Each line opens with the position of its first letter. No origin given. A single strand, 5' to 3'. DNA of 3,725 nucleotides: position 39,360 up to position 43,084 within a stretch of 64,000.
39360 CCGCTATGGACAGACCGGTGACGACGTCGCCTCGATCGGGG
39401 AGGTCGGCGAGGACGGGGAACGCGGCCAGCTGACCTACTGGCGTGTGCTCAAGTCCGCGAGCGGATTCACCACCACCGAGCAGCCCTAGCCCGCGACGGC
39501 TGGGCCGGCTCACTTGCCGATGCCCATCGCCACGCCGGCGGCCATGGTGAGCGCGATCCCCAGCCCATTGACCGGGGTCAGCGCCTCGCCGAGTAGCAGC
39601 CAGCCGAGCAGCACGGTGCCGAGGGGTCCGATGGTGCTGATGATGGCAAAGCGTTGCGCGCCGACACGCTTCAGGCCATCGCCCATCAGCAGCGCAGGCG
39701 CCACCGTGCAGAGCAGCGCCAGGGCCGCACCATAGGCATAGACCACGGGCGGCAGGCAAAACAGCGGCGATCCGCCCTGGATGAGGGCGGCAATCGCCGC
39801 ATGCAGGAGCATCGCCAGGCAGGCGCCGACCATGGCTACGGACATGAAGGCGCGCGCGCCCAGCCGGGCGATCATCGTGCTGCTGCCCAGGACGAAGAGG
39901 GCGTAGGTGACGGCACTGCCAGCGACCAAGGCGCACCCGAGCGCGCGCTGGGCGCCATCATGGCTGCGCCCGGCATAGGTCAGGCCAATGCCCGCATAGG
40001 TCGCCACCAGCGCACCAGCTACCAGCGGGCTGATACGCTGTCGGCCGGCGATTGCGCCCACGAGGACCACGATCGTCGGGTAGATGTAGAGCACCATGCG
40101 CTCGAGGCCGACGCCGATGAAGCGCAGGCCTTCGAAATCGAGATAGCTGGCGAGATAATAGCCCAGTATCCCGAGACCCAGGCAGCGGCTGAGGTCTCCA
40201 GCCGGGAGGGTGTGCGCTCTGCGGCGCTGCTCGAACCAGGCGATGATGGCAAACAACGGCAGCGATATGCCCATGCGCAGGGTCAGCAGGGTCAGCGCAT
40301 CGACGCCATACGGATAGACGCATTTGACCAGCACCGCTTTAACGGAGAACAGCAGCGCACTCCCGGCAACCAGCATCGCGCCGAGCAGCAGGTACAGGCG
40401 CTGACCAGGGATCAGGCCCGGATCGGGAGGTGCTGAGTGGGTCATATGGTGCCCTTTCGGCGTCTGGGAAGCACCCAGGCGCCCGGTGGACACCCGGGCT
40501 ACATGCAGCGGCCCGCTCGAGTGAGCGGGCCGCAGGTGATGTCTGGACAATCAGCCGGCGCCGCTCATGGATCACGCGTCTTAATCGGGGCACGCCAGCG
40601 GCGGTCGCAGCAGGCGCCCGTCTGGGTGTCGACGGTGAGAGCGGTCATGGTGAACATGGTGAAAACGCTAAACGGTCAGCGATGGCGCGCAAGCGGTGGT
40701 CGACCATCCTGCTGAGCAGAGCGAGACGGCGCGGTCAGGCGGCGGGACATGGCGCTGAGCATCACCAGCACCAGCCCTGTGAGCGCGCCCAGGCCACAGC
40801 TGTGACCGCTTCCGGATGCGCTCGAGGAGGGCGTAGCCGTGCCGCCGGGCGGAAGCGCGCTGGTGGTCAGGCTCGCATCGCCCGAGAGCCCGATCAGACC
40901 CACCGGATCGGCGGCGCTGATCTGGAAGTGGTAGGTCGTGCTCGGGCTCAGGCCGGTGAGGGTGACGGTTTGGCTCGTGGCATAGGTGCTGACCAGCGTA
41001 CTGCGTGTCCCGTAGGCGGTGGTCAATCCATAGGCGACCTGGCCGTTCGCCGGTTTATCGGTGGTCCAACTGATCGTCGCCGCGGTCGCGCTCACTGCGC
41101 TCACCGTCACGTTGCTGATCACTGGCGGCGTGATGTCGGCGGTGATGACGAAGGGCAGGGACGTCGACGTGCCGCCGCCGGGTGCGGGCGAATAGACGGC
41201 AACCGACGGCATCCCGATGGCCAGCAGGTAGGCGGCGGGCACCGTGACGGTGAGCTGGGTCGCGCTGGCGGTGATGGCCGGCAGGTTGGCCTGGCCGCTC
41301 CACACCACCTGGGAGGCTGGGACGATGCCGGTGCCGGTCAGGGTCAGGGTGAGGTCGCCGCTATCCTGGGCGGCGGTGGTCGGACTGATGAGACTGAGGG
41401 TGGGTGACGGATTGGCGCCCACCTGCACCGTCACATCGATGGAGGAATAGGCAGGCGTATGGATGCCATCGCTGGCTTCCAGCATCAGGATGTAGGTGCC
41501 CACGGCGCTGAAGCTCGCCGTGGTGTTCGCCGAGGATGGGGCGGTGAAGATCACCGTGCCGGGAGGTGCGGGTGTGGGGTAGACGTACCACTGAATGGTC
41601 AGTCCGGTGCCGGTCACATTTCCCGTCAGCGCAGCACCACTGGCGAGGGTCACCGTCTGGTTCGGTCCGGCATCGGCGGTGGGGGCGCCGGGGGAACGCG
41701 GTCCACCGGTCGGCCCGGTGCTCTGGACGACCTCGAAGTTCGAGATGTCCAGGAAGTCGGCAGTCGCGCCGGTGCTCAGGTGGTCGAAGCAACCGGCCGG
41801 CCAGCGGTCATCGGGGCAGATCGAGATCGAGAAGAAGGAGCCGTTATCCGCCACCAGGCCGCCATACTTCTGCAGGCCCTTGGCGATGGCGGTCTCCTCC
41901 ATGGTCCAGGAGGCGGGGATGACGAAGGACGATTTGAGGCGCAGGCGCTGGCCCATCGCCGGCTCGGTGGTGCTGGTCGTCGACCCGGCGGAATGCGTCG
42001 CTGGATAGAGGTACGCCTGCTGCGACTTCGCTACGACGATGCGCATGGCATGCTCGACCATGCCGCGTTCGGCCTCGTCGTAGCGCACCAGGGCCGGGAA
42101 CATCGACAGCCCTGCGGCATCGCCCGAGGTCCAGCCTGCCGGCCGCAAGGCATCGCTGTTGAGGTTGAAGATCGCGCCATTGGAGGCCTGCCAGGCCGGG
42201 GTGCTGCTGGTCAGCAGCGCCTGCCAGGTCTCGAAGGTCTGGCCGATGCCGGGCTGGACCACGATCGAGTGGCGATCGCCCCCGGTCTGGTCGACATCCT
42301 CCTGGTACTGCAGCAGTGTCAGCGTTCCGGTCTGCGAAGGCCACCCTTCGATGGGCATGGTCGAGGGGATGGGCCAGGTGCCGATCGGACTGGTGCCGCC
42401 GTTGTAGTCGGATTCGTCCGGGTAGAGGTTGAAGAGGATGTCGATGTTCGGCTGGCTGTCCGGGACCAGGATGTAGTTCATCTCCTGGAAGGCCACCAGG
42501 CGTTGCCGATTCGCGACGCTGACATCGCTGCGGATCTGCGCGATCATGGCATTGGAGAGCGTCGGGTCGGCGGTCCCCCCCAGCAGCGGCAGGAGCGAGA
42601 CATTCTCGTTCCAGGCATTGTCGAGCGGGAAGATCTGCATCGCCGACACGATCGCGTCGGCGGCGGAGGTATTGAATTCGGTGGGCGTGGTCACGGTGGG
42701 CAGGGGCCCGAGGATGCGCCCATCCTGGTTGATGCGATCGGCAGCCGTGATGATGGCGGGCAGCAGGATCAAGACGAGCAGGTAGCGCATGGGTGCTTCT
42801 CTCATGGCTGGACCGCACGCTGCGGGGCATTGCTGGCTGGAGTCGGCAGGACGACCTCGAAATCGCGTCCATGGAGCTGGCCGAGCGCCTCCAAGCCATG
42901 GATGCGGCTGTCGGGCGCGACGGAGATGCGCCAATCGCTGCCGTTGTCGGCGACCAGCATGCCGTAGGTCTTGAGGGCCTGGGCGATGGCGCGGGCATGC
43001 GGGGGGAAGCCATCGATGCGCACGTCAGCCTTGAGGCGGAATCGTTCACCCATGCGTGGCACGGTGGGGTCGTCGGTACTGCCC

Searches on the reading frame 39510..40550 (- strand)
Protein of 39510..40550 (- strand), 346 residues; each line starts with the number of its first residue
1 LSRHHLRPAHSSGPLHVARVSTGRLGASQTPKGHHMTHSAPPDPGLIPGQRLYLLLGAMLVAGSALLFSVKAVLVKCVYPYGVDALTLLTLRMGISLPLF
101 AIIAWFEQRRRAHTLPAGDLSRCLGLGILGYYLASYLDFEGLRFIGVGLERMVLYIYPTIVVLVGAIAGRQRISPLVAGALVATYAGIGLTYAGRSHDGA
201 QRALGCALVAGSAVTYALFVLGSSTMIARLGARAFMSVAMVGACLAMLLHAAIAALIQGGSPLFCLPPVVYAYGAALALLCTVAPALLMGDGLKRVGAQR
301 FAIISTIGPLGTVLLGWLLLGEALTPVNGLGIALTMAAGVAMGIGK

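Call 9: search_protein_families(library=pfam, proteins=[window:39510-40550:-], max_evalue=0.001)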
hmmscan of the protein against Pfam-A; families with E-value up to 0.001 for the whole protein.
window:39510-40550:- (346 aa): 1 family
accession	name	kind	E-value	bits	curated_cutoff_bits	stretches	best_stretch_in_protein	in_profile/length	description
PF00892.27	EamA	-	1.5e-23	84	28.2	2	204-338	2-129/135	EamA-like transporter family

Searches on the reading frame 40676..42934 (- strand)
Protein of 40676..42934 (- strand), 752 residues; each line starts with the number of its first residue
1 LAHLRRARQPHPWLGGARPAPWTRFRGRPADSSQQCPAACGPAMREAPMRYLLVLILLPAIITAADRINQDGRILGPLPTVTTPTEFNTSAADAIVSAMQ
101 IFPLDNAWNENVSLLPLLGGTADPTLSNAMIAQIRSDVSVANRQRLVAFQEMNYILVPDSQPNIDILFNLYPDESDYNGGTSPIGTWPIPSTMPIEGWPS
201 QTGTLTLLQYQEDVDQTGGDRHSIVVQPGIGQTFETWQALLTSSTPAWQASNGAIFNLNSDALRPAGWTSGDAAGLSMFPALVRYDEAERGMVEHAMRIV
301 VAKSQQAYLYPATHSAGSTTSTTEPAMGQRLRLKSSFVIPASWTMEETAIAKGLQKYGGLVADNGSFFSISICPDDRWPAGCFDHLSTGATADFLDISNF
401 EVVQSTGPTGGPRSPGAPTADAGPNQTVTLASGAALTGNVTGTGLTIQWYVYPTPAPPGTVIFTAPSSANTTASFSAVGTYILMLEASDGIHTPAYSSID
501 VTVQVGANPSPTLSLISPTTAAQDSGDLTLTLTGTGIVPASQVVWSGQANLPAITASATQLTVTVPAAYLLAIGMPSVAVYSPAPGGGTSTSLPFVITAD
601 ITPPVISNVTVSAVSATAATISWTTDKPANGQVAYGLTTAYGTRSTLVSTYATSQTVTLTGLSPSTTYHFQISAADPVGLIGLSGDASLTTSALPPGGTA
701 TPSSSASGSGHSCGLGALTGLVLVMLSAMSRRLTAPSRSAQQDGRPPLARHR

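Call 9: search_protein_families(library=pfam, proteins=[window:40676-42934:-], max_evalue=0.001)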
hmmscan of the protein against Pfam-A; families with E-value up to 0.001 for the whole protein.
window:40676-42934:- (752 aa): 3 families
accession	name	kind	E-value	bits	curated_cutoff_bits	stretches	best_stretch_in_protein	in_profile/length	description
PF16656.11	Pur_ac_phosph_N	-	7.5e-09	36.5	30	1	608-676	5-82/93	Purple acid Phosphatase, N-terminal domain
PF00041.27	fn3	-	1.8e-08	34.9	25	1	606-675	3-69/84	Fibronectin type III domain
PF22352.2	K319L-like_PKD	-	3.6e-05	24.1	27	0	422-503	1-84/84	K319L-like, PKD domain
